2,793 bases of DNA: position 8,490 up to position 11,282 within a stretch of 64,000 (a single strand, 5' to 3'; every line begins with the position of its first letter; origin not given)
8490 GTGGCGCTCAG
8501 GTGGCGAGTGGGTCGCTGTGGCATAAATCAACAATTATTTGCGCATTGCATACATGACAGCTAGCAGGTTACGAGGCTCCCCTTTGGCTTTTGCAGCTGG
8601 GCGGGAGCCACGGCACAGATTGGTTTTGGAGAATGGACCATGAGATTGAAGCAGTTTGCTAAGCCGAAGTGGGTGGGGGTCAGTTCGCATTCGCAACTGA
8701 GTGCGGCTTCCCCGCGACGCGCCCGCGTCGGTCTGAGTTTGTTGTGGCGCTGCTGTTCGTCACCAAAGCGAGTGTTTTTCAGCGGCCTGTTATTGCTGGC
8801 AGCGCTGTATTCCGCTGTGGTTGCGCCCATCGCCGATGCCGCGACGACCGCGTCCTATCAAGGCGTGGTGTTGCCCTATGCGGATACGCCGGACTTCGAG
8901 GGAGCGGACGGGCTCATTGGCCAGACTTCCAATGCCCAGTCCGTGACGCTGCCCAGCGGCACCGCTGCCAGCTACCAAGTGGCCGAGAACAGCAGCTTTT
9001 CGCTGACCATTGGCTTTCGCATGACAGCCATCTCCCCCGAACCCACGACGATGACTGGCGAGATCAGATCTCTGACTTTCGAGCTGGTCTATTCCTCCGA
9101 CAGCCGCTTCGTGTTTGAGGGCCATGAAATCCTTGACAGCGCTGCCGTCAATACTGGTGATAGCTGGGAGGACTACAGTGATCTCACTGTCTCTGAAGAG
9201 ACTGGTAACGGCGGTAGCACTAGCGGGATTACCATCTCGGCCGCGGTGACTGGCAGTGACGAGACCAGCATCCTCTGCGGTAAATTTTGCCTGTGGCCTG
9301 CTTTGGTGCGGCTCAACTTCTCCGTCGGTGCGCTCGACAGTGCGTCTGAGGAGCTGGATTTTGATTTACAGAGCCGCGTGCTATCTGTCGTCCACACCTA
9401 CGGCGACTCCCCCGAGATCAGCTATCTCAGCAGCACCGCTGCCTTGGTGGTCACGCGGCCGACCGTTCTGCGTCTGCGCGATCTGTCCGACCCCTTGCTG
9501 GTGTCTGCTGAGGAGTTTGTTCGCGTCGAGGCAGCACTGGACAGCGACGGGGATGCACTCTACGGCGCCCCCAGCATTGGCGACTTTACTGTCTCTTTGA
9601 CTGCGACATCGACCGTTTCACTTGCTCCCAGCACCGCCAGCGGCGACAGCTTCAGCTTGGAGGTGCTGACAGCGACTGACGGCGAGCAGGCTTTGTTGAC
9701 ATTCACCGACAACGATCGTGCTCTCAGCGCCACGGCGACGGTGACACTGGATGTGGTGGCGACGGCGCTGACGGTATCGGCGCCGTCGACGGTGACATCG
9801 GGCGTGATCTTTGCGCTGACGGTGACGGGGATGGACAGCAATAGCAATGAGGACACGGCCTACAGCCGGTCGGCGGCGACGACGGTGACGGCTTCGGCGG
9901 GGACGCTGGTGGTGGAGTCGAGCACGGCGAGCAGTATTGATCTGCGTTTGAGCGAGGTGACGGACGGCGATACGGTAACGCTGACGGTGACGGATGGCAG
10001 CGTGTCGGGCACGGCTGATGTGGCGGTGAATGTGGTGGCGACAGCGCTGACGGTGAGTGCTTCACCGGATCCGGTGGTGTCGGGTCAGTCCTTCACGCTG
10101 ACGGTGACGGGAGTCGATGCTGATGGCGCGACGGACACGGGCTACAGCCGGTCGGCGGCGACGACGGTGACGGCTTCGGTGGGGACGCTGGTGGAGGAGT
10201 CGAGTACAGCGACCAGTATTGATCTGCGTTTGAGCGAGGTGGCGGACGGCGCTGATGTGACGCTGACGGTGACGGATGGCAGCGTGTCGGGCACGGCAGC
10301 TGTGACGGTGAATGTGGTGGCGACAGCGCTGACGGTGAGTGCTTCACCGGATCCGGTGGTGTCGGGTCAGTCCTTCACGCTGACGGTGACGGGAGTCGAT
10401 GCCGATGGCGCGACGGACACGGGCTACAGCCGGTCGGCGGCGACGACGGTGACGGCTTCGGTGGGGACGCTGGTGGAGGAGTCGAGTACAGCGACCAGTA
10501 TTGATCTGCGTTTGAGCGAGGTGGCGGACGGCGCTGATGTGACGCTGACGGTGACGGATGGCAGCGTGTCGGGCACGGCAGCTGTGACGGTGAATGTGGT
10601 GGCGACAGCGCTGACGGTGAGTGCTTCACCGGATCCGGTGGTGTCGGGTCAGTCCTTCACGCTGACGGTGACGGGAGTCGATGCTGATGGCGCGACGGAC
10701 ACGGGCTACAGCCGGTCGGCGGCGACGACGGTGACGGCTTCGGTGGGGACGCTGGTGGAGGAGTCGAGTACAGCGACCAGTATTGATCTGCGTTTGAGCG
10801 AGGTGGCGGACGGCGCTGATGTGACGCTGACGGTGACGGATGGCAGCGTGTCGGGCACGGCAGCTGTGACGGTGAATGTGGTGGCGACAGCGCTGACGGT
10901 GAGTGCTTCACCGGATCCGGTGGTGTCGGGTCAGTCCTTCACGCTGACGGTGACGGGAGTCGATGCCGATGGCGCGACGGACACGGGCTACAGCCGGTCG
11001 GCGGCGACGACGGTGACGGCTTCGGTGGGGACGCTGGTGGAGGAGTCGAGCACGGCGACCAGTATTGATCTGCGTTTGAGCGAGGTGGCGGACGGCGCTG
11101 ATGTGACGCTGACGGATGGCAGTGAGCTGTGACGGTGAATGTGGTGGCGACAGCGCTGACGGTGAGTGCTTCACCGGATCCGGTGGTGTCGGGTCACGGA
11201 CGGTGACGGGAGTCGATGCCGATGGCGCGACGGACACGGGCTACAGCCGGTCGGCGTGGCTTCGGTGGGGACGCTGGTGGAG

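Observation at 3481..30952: Possible non-cellulosomal cohesin-dockerin assembly: giant Ig-repeat scaffold and neighbouring S8 protease both end in dockerin-like Ca-binding modules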

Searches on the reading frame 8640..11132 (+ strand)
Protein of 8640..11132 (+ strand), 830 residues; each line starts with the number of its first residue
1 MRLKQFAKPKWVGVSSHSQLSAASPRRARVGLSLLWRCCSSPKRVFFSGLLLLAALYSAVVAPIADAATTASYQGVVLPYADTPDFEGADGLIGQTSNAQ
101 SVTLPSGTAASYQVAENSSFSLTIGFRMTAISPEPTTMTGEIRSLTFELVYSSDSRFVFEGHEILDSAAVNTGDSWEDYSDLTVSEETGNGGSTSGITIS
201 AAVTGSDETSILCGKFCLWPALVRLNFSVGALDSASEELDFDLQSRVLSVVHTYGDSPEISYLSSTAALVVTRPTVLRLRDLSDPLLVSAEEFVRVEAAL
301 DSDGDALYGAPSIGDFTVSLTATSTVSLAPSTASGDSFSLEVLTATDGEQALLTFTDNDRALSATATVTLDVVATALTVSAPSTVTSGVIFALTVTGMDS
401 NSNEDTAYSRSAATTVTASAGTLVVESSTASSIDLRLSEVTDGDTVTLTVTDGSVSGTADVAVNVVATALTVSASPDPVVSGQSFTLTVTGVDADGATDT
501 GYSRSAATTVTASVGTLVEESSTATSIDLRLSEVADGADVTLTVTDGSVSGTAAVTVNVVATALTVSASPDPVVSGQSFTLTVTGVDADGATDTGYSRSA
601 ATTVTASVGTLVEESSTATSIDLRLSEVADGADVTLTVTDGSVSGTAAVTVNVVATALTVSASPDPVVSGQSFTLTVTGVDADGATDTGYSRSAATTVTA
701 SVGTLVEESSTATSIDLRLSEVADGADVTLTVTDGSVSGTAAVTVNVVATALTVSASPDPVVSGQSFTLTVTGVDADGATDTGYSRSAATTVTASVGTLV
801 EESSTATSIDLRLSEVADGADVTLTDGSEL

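Call 7: search_protein_families(library=pfam, proteins=[window:8640-11132:+], max_evalue=1)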
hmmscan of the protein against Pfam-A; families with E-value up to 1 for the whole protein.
window:8640-11132:+ (830 aa): 5 families
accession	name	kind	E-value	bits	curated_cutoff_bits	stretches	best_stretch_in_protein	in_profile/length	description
PF13584.12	BatD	-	0.00079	20.5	24.1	0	473-497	2-26/92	BatD DUF11 like domain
PF00380.25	Ribosomal_S9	-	0.0098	16.8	22.5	0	530-567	44-81/121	Ribosomal protein S9/S16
PF07179.17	SseB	-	0.037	14.7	21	1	334-377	49-88/124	SseB protein N-terminal domain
PF22944.1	DGKD_4H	-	0.24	12.2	27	0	495-523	56-84/120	Diacylglycerol kinase delta, helical domain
PF01161.25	PBP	-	0.68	10.7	24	0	639-639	69-69/135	Phosphatidylethanolamine-binding protein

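Call 9: search_protein_families(library=ncbifam, proteins=[window:8640-11132:+], max_evalue=1)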
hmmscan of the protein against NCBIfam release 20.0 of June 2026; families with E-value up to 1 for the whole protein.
window:8640-11132:+ (830 aa): 1 family
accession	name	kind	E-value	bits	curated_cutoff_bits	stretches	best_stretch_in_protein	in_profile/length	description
NF001099.0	PRK00132.1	equivalog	0.023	14.9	112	0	528-566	51-89/130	30S ribosomal protein S9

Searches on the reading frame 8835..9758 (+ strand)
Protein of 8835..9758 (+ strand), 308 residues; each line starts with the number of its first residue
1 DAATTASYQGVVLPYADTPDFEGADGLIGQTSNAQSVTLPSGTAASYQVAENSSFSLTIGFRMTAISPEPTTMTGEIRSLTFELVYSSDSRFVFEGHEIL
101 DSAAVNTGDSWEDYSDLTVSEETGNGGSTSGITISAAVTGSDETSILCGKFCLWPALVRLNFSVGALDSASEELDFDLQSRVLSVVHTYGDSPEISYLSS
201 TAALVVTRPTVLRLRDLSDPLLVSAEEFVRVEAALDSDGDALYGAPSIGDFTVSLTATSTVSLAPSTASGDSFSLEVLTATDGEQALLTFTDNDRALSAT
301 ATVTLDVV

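Call 11: search_solved_structures(query=window:8838-9758:+, max_evalue=10, show_alignments=2)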
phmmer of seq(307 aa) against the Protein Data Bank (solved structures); distinct sequences matched with E-value up to 10: 10.
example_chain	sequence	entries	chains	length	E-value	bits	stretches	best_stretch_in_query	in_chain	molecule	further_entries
3ic8_A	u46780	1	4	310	0.2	14.3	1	228-256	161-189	uncharacterized GST-like proteinprotein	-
6oel_H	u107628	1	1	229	0.42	13.2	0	103-183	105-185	engineered Fab heavy chain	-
7n3a_A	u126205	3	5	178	0.84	12.3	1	10-55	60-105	Gamma-crystallin S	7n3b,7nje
7n37_A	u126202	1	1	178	1.5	11.4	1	10-55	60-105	Gamma-crystallin S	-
7n38_A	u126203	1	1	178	1.6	11.3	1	10-55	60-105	Gamma-crystallin S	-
2m3u_A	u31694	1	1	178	1.7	11.3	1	10-55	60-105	Beta-crystallin S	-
2m3t_A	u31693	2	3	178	1.7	11.3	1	10-55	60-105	Beta-crystallin S | Gamma-crystallin S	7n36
6fd8_A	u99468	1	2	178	1.7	11.3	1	10-55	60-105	Beta-crystallin S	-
6if9_A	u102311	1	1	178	1.9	11.1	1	10-55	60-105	Gamma-crystallin S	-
7n39_A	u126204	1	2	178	2.2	10.9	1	10-55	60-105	Gamma-crystallin S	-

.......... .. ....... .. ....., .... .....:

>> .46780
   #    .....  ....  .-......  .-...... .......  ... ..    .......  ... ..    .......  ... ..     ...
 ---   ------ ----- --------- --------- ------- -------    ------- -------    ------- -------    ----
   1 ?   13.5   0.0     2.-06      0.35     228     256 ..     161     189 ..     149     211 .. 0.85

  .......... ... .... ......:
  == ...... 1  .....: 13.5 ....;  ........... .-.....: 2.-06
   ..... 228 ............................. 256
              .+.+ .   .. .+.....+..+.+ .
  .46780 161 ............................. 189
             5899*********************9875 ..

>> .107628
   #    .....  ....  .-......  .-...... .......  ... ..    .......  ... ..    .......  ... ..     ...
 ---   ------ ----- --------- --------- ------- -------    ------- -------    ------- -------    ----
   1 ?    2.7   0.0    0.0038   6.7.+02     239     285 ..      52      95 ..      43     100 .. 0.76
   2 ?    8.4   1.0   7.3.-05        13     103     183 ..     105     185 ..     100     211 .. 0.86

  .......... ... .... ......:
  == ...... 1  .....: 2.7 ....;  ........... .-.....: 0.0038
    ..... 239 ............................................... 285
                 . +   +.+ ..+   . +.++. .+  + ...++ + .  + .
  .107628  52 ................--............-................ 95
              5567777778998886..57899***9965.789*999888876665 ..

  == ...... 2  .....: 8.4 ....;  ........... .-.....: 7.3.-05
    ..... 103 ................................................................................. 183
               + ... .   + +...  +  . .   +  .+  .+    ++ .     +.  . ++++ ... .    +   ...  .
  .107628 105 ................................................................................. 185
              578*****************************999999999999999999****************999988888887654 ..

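Call 12: find_homologous_proteins(query=window:8838-9758:+, max_evalue=0.01)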
Query seq(307 aa): 8000 candidates shared short words with the query, none scored E <= 0.01.

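Call 21: search_protein_representatives(protein=window:8835-9758:+)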
Query: 308 residues. Proteins with E-value up to 0.001 (for the whole library): 2; up to 1e-10: 2; up to 1e-30: 1. The best 2 are listed.
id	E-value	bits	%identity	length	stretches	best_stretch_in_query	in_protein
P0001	8.3e-53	196.0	40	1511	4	4-307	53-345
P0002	3.8e-12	62.6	34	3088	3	29-307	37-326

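Call 24: find_homologous_proteins(query=A1, max_evalue=0.01)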
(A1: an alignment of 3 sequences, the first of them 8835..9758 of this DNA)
Query A1 (3 sequences): 8000 candidates shared short words with the query, none scored E <= 0.01.

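Call 27: find_encoding_contigs(protein=P0001, flank=10000, max_places=4)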
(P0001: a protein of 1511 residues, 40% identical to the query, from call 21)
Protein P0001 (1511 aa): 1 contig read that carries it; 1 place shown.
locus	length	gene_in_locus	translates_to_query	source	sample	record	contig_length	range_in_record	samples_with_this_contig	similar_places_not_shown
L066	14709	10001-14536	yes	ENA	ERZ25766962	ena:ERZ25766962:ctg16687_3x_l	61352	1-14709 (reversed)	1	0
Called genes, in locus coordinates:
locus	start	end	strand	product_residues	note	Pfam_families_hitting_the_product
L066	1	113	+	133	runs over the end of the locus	PF13577:SnoaL_4 (weak), PF12680:SnoaL_2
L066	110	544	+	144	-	PF12680:SnoaL_2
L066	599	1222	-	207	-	PF02190:LON_substr_bdg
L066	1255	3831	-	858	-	PF03176:MMPL, PF12349:Sterol-sensing (faint), PF03176:MMPL, PF02460:Patched (weak)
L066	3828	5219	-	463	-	PF01225:Mur_ligase, PF08245:Mur_ligase_M, PF02875:Mur_ligase_C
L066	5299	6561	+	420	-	PF00365:PFK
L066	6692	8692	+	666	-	PF03030:H_PPase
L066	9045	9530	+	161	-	PF21157:DksA_N, PF01258:zf-dskA_traR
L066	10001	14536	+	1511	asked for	-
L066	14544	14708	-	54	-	?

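Call 28: find_encoding_contigs(protein=P0002, flank=10000, max_places=4)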
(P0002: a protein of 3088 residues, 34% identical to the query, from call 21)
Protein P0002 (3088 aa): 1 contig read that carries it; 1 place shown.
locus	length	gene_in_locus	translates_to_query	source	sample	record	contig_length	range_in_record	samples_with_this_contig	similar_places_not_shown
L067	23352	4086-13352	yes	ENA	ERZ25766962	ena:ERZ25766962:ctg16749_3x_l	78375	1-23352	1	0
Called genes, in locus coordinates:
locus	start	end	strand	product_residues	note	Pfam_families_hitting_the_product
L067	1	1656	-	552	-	?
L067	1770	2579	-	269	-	PF00459:Inositol_P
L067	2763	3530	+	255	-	PF00588:SpoU_methylase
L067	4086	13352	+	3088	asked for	-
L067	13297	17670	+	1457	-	PF02615:Ldh_2 (faint)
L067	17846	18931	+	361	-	-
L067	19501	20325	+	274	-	PF03462:PCRF, PF00472:RF-1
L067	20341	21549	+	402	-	PF01336:tRNA_anti-codon (weak), PF00152:tRNA-synt_2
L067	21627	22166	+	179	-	PF00152:tRNA-synt_2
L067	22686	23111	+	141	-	-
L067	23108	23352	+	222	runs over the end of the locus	PF13489:Methyltransf_23, PF07021:MetW, PF08241:Methyltransf_11, PF08242:Methyltransf_12, PF13649:Methyltransf_25, PF13847:Methyltransf_31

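Call 32: predict_structure(alignment_id=A1)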
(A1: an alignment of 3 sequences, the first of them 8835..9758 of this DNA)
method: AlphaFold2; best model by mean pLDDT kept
length: 308 residues; sequences in the alignment: 3
mean_pLDDT: 51.0   pTM: 0.43
mean pLDDT of the five models: 51.0, 49.9, 45.6, 45.2, 43.8
residues with pLDDT >= 90: 0; 70-90: 12; 50-70: 153; < 50: 143
segments of 3 or more residues with pLDDT < 50: 1-46, 65-74, 102-111, 113-116, 139-154, 169-172, 190-204, 206-237
pLDDT, mean of each block of 10 residues (from residue 1): 38 38 43 40 45 62 48 53 67 70 42 51 57 61 40 54 61 55 56 43 44 30 42 48 52 59 55 56 59 60 52
secondary structure, 60 per line:
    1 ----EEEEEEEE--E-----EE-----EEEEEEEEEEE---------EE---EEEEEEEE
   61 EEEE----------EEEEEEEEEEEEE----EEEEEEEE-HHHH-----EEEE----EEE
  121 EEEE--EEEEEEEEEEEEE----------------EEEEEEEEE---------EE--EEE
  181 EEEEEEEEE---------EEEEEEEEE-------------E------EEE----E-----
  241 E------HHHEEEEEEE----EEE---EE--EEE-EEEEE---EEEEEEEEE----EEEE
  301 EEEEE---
elements in order: E5-12 E28-38 E53-64 E75-87 E92-99 H101-104 E110-113 E118-124 E127-139 E156-164 E178-189 E199-207 E228-230 E251-257 E262-264 E272-274 E276-280 E284-292 E297-305

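Call 33: find_related_loci(query=A1, collection=metagenome_contigs, flank=10000)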
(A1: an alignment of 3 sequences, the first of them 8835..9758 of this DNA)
Query A1 (308 aa) in metagenome_contigs; peptide patterns used: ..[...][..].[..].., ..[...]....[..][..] (x = any residue, [..] = any of these).
374 stretches matched a pattern, but none encodes a relative of the query by tblastn (E <= 1e-3).

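Call 38: fold_search(model_id=the predicted structure, library=pdb)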
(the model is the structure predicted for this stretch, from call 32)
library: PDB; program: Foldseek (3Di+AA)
matches with E <= 10: 927; with E <= 0.001: 0
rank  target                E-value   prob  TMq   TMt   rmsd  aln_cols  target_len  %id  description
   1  4es9_D                2.0e-02  0.44  0.17  0.17  19.6       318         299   10  Crystal Structure of the adhesin domain of Epf from Streptococcus pyogenes in P21 (released 2012-09-19)
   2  9pm6_A                2.8e-02  0.12  0.13  0.11  31.7       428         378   12  Cryo-EM structure of modified Zika virus E protein dimer complexed with a neutralizing antibody OZ-D4 Fab (released 2026-01-21)
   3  8e8l_1                4.1e-02  0.35  0.20  0.21  18.6       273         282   12  9H2 Fab-poliovirus 1 complex (released 2023-06-21)
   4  7sqy_B                4.4e-02  0.13  0.11  0.16  21.6       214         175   14  CSDaV GFP mutant (released 2022-05-25)
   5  1dq4_A                5.3e-02  0.23  0.19  0.24  17.1       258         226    8  A transient unlocked concanavalin A structure with MN2+ bound in the transition metal ion binding site S1 and an empty (released 2000-01-19)
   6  7sqy_C                6.5e-02  0.11  0.11  0.16  21.0       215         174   16  CSDaV GFP mutant (released 2022-05-25)
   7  8gsc_1                6.9e-02  0.18  0.16  0.20  20.3       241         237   14  Echovirus3 A-particle in complex with 6D10 Fab (released 2022-12-14)
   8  7eai_A                7.2e-02  0.41  0.21  0.26  15.0       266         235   10  Echovirus3 empty compacted particle (released 2021-07-14)
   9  6esc                  7.6e-02  0.05  0.10  0.07  43.3       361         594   11  Crystal structure of Pseudorabies virus glycoprotein B (released 2017-11-08)
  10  5dzw                  8.0e-02  0.21  0.17  0.13  32.3       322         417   12  Protocadherin alpha 4 extracellular cadherin domains 1-4 (released 2016-05-04)
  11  6iln_A                8.4e-02  0.09  0.13  0.14  23.5       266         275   12  Cryo-EM structure of full Echovirus 6 particle at PH 5.5 (released 2019-05-15)
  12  5lwg_C                8.4e-02  0.08  0.13  0.13  22.4       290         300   11  Israeli acute paralysis virus heated to 63 degree - full particle (released 2016-11-30)
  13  5kwl_1                8.8e-02  0.54  0.23  0.34  13.0       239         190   11  expanded poliovirus in complex with VHH 10E (released 2016-11-02)
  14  3j3p_1                9.3e-02  0.23  0.19  0.23  19.9       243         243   13  Conformational Shift of a Major Poliovirus Antigen Confirmed by Immuno-Cryogenic Electron Microscopy: 135S Poliovirus  (released 2013-07-03)
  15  5ktz_1                9.8e-02  0.47  0.23  0.32  15.7       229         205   12  expanded poliovirus in complex with VHH 12B (released 2016-11-02)
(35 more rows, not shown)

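Call 39: search_protein_families(library=pfam, alignment_id=A1, max_evalue=10)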
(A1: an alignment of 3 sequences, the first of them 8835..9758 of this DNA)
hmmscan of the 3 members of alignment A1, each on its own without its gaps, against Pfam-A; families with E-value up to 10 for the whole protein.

A. member 1, window:8835-9758:+ (308 aa): 2 families
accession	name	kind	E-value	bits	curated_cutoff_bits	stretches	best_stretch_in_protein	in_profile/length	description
PF07179.17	SseB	-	0.069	13.8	21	1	268-296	48-74/124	SseB protein N-terminal domain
PF14359.12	DUF4406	-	0.26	12.2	22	1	89-120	24-55/91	Domain of unknown function (DUF4406)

B. families by the number of members that match (of 3 scanned): 2 families
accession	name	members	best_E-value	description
PF07179.17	SseB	1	0.069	SseB protein N-terminal domain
PF14359.12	DUF4406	1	0.26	Domain of unknown function (DUF4406)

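Call 40: search_solved_structures(query=A1, max_evalue=10, show_alignments=2)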
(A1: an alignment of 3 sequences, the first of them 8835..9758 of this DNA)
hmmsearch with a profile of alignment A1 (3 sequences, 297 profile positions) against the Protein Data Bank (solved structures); distinct sequences matched with E-value up to 10: 0.

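Call 79: search_protein_families(library=pfam, proteins=[L067:17846-18931:+], max_evalue=0.1)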
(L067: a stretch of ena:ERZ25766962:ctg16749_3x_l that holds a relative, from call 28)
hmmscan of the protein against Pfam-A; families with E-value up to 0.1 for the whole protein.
L067:17846-18931:+ (361 aa): 1 family
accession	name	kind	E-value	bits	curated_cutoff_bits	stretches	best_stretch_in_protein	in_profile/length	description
PF00404.24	Dockerin_1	-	0.0095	16.6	22.9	1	232-302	14-56/57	Dockerin type I domain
